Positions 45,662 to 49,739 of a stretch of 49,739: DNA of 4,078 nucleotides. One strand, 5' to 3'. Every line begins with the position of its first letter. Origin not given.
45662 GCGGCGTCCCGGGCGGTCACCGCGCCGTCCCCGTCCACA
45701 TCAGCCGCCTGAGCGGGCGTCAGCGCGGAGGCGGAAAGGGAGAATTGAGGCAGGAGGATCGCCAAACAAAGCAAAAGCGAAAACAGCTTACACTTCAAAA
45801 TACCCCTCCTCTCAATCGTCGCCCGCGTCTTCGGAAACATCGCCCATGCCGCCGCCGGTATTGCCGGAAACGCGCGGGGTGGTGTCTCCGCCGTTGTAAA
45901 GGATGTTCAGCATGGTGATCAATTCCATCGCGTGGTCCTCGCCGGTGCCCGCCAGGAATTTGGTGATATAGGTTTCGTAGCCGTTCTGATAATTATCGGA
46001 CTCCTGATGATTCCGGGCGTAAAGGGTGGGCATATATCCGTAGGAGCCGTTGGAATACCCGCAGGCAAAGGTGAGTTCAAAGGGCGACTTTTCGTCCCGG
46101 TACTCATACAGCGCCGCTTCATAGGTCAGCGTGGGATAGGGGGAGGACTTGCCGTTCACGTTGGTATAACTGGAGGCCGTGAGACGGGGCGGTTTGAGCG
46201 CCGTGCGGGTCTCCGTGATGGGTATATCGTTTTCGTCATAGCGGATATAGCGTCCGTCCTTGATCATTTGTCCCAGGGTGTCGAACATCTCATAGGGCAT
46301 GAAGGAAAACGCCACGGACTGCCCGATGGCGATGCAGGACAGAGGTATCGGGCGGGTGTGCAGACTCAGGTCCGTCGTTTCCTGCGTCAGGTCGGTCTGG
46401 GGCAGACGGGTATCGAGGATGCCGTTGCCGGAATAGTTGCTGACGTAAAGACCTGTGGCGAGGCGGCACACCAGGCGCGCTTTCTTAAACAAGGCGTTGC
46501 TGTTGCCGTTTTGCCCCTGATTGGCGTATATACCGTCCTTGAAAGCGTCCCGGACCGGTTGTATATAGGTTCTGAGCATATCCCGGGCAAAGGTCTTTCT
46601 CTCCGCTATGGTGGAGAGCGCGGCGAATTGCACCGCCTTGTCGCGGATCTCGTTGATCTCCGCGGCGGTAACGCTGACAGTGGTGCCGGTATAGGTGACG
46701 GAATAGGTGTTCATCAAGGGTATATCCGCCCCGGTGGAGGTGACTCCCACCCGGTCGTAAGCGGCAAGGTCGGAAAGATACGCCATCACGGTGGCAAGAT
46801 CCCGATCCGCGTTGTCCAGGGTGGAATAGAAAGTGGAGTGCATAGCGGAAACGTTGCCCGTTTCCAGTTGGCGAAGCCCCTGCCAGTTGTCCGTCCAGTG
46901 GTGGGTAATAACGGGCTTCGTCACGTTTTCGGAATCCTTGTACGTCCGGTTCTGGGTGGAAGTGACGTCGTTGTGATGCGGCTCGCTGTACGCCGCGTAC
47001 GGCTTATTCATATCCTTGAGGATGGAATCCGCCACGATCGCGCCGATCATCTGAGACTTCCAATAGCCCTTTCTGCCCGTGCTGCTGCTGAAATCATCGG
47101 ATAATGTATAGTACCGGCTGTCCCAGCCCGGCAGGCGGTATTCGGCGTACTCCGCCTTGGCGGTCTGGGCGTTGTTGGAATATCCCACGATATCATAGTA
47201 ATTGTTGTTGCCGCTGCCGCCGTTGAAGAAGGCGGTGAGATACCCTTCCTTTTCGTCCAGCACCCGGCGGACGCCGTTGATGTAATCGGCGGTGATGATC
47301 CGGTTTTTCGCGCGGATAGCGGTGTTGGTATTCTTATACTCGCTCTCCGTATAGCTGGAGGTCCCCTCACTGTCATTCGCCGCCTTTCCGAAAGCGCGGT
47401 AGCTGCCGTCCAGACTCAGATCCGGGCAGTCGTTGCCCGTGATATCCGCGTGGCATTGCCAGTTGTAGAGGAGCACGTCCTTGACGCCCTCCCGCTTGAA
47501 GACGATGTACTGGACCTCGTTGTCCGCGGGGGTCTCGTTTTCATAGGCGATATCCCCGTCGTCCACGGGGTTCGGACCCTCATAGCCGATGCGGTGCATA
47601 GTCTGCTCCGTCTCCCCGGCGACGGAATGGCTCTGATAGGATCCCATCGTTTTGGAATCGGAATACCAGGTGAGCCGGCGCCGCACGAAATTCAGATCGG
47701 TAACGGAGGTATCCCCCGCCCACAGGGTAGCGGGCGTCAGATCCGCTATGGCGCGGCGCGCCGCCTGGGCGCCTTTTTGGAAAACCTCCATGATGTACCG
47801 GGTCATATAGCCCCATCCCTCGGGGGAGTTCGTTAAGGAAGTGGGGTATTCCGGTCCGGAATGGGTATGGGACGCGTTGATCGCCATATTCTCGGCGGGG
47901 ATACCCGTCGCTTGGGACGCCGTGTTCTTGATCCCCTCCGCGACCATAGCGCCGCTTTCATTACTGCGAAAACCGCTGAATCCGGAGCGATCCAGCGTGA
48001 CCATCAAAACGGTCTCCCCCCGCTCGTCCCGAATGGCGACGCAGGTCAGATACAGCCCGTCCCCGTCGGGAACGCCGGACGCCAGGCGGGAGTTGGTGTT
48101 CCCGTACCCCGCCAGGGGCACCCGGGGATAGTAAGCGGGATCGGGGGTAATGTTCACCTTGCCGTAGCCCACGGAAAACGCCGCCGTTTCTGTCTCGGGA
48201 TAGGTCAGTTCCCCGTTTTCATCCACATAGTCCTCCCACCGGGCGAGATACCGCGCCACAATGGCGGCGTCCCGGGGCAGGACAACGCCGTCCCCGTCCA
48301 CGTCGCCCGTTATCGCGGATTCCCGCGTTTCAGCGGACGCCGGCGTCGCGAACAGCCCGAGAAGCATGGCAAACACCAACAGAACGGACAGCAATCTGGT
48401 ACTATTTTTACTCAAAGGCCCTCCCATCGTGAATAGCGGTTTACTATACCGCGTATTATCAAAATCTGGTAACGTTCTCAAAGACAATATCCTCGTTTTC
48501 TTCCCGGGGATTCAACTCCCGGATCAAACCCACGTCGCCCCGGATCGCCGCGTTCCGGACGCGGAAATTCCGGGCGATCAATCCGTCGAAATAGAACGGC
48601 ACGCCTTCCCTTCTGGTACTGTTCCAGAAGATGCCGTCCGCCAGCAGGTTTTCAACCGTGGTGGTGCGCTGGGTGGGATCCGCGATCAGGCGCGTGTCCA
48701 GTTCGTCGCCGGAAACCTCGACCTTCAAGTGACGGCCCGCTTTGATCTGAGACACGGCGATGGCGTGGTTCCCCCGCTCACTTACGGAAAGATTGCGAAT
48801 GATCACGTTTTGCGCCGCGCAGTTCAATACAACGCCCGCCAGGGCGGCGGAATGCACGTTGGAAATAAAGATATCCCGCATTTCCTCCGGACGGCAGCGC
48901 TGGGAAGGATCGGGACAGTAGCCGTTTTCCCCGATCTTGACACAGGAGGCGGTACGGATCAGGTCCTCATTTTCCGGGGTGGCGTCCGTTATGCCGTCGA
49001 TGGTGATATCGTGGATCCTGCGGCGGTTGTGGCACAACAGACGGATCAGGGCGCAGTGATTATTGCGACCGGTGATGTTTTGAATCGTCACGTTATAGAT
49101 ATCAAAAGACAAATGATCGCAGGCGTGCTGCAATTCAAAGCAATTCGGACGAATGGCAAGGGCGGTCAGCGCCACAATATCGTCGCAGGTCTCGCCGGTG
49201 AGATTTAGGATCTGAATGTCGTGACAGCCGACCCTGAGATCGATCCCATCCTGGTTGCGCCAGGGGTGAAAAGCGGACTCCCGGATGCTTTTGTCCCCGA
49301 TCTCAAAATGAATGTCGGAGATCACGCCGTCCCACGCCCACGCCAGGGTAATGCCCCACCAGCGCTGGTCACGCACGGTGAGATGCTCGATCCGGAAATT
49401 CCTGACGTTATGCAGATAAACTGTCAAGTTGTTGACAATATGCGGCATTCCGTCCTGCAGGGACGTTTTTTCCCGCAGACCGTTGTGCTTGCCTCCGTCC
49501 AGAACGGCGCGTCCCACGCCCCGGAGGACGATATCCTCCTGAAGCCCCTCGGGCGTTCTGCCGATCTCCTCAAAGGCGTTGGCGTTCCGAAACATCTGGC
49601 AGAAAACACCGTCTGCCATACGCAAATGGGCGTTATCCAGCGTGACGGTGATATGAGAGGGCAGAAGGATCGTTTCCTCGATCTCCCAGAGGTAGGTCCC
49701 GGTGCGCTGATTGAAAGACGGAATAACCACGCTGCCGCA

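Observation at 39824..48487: Tandemly duplicated secreted cassette pairing a ceramidase-like Zn hydrolase with an orphan solute-binding-protein-like partner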

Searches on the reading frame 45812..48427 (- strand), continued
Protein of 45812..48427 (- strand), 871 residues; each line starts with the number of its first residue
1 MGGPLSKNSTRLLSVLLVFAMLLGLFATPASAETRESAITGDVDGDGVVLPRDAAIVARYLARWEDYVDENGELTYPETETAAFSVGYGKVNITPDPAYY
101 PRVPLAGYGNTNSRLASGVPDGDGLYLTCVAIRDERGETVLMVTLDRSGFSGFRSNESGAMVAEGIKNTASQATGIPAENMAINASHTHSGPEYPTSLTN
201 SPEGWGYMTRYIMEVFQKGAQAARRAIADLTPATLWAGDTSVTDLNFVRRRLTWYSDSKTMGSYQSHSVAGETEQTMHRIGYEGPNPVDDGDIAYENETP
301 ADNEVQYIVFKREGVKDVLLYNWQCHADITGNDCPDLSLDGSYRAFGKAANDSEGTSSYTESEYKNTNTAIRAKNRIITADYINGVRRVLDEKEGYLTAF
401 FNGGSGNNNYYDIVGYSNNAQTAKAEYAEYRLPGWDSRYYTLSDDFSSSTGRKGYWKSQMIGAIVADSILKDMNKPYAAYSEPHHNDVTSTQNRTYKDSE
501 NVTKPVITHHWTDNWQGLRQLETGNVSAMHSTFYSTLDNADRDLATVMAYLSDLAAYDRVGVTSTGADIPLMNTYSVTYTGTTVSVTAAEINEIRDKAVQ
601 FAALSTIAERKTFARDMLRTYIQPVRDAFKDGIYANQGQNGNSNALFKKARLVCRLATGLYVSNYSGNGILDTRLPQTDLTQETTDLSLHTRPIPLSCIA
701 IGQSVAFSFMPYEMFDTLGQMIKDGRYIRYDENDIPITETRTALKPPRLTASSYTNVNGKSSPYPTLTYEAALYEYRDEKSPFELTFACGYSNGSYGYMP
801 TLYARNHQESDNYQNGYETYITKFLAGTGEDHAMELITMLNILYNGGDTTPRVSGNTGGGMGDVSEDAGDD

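Call 41: find_encoding_contigs(protein=P0024, flank=10000, max_places=2)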
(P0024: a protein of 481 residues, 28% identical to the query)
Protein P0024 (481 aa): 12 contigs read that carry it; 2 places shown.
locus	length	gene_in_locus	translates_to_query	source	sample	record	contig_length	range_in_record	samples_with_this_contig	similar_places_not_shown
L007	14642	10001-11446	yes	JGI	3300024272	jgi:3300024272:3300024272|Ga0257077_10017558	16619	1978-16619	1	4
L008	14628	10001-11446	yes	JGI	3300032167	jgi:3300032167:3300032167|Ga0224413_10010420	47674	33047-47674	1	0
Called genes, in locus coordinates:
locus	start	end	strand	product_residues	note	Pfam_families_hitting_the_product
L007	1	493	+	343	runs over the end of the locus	-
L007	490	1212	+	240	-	PF13580:SIS_2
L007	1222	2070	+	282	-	PF00294:PfkB, PF08543:Phos_pyr_kin (faint)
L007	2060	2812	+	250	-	PF13580:SIS_2, PF10740:DUF2529 (faint)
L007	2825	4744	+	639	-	PF16126:DUF4838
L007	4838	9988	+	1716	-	-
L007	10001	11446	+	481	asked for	PF04734:Ceramidase_alk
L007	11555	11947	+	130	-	-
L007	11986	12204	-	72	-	-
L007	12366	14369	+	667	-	PF02922:CBM_48, PF00128:Alpha-amylase, PF02806:Alpha-amylase_C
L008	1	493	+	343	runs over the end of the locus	-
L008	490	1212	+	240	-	PF13580:SIS_2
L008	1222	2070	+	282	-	PF00294:PfkB, PF08543:Phos_pyr_kin (faint)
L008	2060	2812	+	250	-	PF13580:SIS_2, PF10740:DUF2529 (faint)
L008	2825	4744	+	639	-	PF16126:DUF4838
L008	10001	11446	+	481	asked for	PF04734:Ceramidase_alk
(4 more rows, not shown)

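Call 42: find_encoding_contigs(protein=P0042, flank=10000, max_places=2)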
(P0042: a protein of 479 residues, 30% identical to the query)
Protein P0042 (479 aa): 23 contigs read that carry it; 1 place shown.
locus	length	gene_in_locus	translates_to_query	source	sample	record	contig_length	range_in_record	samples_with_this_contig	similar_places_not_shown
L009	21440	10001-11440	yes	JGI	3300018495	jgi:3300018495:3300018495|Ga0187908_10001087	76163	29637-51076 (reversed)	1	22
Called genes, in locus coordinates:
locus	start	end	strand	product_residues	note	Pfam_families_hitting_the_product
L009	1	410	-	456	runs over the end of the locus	-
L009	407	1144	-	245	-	PF02540:NAD_synthase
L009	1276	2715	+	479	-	-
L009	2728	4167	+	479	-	-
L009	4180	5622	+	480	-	-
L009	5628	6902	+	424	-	-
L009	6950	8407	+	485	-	-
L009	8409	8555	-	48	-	-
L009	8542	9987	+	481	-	-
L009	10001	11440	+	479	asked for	PF04734:Ceramidase_alk (faint)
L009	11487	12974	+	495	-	PF04734:Ceramidase_alk (weak)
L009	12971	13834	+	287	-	PF03009:GDPD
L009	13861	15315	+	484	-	-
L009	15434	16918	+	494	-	-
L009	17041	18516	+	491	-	-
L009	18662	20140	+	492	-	-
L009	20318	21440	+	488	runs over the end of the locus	-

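Call 45: fold_search(model_id=the predicted structure, library=pdb)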
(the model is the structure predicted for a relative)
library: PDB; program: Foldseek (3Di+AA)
matches with E <= 10: 390; with E <= 0.001: 4
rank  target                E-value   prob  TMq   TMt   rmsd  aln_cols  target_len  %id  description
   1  2zws                  3.0e-14  1.00  0.36  0.48  12.1       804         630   12  Crystal Structure Analysis of neutral ceramidase from Pseudomonas aeruginosa (released 2009-03-03)
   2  2zxc_A                4.9e-14  1.00  0.38  0.50  13.3       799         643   13  Ceramidase complexed with C2 (released 2009-02-03)
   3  4wgk_B                3.5e-13  1.00  0.35  0.44  15.1       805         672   11  Crystal structure of human neutral ceramidase with Zn-bound phosphate (released 2015-07-08)
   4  4wgk_A                7.1e-13  1.00  0.37  0.46  13.5       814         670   11  Crystal structure of human neutral ceramidase with Zn-bound phosphate (released 2015-07-08)
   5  8emt_A                1.7e-01  0.08  0.07  0.05  25.1       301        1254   10  Cryo-EM analysis of the human aldehyde oxidase from liver (released 2023-05-10)
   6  2ckj_D                1.7e-01  0.06  0.06  0.04  26.3       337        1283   11  Human milk xanthine oxidoreductase (released 2007-05-29)
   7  8viz_G                2.1e-01  0.08  0.06  0.08  24.6       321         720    8  Structure of full-length gelsolin bound to the barbed end of F-actin (released 2024-10-16)
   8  3ffk_D                3.7e-01  0.05  0.07  0.14  25.2       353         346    8  Crystal structure of human Gelsolin domains G1-G3 bound to Actin (released 2009-10-06)
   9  6jeh_A                3.9e-01  0.05  0.07  0.08  23.8       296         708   10  Crystal structure of calcium free human gelsolin amyloid mutant D187Y (released 2019-06-12)
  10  8emt_B                4.1e-01  0.12  0.07  0.05  25.6       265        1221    8  Cryo-EM analysis of the human aldehyde oxidase from liver (released 2023-05-10)
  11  3ffk_A                4.1e-01  0.04  0.07  0.14  25.6       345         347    8  Crystal structure of human Gelsolin domains G1-G3 bound to Actin (released 2009-10-06)
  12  6jco_B                4.3e-01  0.05  0.07  0.09  25.7       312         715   11  Crystal structure of calcium free human gelsolin amyloid mutant D187N (released 2019-06-12)
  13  3ffn_A                4.3e-01  0.03  0.06  0.07  23.6       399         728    8  Crystal structure of calcium-free human gelsolin (released 2009-10-06)
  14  6a7x_B                4.6e-01  0.01  0.07  0.06  28.7       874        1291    8  Rat Xanthine oxidoreductase, D428A variant, NAD bound form (released 2019-07-24)
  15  1d0n_A                4.8e-01  0.05  0.07  0.08  25.9       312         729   12  THE CRYSTAL STRUCTURE OF CALCIUM-FREE EQUINE PLASMA GELSOLIN. (released 1999-09-15)
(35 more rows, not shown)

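Call 48: search_protein_families(library=pfam, proteins=[L007:4838-9988:+, L005:153-7613:+], max_evalue=0.01)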
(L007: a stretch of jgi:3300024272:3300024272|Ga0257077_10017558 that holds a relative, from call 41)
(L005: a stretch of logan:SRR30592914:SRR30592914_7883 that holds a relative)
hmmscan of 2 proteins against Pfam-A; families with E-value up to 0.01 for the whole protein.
L007:4838-9988:+ (1716 aa): 1 family
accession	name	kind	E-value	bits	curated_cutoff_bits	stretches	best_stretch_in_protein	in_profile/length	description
PF20539.3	DUF6754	-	0.0014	18.2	27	0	1093-1141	165-213/257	Domain of unknown function (DUF6754)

L005:153-7613:+ (2486 aa): 0 families

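Call 69: find_encoding_contigs(protein=P0003, flank=5000, max_places=2)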
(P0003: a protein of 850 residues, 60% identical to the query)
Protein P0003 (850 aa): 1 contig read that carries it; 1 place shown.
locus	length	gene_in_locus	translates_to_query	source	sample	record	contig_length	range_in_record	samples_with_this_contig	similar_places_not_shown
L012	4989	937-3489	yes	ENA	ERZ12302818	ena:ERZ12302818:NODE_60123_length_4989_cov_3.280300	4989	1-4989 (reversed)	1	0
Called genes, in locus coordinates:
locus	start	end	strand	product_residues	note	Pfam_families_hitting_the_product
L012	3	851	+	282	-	?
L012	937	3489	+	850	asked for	PF04734:Ceramidase_alk (weak)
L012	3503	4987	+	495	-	?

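Call 70: find_encoding_contigs(protein=P0007, flank=5000, max_places=2)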
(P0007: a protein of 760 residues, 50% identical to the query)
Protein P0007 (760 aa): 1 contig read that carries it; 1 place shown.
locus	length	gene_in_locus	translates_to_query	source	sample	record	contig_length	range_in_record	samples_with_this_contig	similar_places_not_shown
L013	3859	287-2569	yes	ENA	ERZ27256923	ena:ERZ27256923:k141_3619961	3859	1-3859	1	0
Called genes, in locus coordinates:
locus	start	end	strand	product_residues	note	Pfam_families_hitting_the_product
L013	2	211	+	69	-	?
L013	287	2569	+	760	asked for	-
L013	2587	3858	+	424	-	?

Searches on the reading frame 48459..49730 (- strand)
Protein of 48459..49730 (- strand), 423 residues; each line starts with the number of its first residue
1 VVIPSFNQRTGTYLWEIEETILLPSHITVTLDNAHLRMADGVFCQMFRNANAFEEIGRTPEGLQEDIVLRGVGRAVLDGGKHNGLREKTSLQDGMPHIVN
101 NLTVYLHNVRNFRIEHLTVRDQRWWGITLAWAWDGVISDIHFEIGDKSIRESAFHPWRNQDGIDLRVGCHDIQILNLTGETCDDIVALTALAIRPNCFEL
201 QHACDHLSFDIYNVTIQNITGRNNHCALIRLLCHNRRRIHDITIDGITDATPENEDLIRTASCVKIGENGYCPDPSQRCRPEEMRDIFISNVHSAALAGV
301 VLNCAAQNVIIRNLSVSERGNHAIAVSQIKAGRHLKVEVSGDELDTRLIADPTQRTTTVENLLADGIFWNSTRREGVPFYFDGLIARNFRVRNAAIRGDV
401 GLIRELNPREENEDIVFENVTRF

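Call 16: search_protein_families(library=pfam, proteins=[window:48459-49730:-], max_evalue=0.01)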
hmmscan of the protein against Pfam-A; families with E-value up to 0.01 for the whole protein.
window:48459-49730:- (423 aa): 1 family
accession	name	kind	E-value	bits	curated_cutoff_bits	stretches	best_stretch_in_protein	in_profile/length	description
PF00295.23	Glyco_hydro_28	-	1.4e-09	37.9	22.9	1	101-190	91-170/324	Glycosyl hydrolases family 28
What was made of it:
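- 48459..49730 (-): GH28-like beta-helix protein (N-terminus cut by the window end). It stops 31 nt before cer-like-2 and may be co-transcribed. No signal peptide. PF00295 E 1.4e-9 (call 16).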
